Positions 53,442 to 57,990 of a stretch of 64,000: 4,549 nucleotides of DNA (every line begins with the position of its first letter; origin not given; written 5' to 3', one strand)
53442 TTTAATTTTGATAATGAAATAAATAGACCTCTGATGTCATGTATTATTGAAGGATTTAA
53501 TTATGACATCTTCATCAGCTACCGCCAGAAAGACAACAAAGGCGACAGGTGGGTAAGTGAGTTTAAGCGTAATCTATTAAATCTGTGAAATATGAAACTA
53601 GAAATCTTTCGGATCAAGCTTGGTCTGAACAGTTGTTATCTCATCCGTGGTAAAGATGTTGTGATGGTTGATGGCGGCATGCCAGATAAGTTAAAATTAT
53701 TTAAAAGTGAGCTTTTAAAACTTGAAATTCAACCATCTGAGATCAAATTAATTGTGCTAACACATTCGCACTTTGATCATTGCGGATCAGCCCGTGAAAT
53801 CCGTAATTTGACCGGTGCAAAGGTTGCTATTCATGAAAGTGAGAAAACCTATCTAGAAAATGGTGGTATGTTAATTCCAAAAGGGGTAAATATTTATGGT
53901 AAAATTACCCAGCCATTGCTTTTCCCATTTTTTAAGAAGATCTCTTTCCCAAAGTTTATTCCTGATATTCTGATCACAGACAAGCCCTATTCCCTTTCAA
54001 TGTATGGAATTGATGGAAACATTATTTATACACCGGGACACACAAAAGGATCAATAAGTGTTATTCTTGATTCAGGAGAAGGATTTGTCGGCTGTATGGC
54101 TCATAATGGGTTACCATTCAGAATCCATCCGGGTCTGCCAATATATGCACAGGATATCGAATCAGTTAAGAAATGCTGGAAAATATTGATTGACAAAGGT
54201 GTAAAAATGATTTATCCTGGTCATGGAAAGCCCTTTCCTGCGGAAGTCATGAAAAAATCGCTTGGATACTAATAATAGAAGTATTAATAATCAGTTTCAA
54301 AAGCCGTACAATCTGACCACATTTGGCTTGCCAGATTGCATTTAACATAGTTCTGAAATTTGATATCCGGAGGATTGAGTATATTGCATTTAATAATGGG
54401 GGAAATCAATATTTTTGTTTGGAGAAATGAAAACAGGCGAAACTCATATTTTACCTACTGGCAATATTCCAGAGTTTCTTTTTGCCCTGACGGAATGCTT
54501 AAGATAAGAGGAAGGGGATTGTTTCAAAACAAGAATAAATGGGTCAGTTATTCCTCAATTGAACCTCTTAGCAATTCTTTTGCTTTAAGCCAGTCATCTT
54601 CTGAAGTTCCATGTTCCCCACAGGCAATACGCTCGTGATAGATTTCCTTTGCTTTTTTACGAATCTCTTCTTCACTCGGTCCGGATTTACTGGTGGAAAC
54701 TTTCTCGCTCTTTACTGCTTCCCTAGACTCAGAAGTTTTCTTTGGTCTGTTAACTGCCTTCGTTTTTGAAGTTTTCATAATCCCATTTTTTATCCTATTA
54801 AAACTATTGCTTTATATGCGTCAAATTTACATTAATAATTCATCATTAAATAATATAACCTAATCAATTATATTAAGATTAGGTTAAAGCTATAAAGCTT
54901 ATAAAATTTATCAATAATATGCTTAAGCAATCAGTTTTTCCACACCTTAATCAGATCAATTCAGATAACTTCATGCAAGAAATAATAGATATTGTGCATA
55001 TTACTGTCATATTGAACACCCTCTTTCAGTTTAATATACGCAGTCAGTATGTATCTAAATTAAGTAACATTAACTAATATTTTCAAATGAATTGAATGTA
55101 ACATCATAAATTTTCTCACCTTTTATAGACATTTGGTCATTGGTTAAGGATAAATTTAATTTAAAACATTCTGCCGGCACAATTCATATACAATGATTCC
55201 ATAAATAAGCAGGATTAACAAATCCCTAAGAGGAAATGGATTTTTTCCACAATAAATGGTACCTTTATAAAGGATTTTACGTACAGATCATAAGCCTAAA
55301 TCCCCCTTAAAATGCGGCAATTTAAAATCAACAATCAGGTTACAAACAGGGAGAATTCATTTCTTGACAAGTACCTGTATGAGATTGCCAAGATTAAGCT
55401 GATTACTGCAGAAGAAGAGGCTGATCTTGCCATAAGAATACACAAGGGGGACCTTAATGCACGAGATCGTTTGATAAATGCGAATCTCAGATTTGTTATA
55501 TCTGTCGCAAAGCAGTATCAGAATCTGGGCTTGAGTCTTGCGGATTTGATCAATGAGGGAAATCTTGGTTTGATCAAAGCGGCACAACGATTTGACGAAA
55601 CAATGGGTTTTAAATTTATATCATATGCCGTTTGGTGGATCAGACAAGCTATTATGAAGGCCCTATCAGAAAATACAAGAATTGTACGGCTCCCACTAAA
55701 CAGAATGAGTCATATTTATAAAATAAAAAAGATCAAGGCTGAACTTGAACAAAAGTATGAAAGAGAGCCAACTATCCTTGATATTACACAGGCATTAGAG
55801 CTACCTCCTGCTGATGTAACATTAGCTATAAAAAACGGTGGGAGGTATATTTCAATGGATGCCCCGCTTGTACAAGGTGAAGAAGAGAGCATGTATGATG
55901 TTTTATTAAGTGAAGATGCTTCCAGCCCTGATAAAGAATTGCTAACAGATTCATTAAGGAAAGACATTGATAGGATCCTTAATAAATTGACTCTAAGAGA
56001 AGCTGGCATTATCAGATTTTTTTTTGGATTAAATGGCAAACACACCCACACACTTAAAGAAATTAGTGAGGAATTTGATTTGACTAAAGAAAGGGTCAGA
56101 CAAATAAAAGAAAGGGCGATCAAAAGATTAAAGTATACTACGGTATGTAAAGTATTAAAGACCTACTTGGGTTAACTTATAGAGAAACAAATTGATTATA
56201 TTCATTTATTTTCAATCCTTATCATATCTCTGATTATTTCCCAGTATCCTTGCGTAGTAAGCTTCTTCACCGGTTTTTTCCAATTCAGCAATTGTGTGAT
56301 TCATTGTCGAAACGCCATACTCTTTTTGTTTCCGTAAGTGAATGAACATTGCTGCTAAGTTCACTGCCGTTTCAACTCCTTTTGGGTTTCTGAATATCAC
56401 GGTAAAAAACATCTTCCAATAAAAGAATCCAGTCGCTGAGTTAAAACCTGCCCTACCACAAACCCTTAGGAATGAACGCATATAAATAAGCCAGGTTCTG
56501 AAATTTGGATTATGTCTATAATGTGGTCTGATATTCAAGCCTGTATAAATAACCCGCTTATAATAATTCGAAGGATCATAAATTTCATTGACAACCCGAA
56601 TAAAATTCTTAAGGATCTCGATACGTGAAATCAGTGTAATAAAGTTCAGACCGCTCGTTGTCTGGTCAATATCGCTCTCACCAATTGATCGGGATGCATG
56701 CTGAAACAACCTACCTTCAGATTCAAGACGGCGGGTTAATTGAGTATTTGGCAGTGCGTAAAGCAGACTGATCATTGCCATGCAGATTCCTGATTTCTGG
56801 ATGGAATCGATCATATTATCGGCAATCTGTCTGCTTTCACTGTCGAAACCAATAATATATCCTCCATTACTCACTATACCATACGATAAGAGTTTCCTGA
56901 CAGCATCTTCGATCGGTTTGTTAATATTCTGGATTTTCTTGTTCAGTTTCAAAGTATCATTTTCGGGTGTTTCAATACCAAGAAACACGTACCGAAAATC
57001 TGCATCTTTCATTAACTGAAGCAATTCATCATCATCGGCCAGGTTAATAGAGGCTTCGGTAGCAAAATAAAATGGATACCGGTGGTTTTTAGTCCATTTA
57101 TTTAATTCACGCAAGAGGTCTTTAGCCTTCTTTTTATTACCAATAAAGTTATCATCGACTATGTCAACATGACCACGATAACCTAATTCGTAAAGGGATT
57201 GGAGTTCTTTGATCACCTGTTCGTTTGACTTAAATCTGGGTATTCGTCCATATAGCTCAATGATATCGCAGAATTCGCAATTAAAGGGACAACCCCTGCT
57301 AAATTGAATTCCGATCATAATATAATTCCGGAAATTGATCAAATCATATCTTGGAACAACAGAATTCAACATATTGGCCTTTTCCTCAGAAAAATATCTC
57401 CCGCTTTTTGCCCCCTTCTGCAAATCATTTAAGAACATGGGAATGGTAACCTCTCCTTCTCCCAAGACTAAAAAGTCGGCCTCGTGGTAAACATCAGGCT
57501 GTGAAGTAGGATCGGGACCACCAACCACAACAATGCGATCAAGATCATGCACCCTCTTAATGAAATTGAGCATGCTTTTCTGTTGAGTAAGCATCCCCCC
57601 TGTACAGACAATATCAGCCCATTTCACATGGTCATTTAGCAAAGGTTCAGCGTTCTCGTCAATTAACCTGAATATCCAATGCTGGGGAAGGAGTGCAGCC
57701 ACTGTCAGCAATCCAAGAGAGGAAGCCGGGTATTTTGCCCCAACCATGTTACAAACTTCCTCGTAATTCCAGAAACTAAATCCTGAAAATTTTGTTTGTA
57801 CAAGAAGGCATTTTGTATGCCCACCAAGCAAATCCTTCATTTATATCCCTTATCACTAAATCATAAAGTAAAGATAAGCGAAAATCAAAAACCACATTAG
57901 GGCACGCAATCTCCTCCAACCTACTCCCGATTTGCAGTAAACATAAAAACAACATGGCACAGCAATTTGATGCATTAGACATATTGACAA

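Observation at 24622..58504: Unclassified ~85-nt interspersed element (S) with fixed length and three conserved boxes; every copy is on the + strand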

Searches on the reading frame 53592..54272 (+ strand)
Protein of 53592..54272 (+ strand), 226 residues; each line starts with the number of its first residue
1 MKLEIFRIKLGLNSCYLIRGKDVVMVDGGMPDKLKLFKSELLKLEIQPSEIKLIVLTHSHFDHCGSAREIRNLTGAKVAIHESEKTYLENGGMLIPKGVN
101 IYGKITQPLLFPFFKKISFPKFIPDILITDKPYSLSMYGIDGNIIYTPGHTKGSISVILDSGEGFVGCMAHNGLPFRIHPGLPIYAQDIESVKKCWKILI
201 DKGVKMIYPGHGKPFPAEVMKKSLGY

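Call 32: search_protein_families(library=pfam, proteins=[window:53592-54272:+])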
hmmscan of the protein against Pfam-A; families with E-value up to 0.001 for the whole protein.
window:53592-54272:+ (226 aa): 3 families
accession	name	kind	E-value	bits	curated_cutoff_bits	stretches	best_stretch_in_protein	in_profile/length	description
PF00753.33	Lactamase_B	-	5.7e-26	92.1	22.7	1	11-211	4-196/196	Metallo-beta-lactamase superfamily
PF12706.13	Lactamase_B_2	-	5.7e-05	23.2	27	1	46-86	26-68/200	Beta-lactamase superfamily domain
PF19583.5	ODP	-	8.4e-05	23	27.2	1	13-89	4-80/194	ODP family beta lactamase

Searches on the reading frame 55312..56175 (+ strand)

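Call 32: search_protein_families(library=pfam, proteins=[window:55312-56175:+])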
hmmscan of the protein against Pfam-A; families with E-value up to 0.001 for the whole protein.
window:55312-56175:+ (287 aa): 4 families
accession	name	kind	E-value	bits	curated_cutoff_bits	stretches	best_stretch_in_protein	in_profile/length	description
PF04542.20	Sigma70_r2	-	5.3e-17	61.8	24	1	54-123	1-70/71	Sigma-70 region 2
PF04539.22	Sigma70_r3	-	2.8e-15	56.6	25.3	1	134-208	2-76/78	Sigma-70 region 3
PF04545.22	Sigma70_r4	-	1.7e-11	43.9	24.1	1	223-274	2-49/50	Sigma-70, region 4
PF00140.25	Sigma70_r1_2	-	2.5e-10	40.6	22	1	18-47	3-32/34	Sigma-70 factor, region 1.2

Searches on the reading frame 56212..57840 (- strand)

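Call 16: search_protein_families(library=pfam, proteins=[window:56212-57840:-])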
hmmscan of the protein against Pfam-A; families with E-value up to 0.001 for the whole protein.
window:56212-57840:- (542 aa): 3 families
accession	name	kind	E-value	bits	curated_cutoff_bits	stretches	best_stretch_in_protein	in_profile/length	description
PF13282.11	DUF4070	-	1.1e-27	97.3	22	1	366-505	1-134/144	Domain of unknown function (DUF4070)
PF04055.27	Radical_SAM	-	7.6e-19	68.9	29.5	1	178-344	1-163/166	Radical SAM superfamily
PF02310.24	B12-binding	-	2.5e-07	31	32.1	1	35-134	8-118/121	B12 binding domain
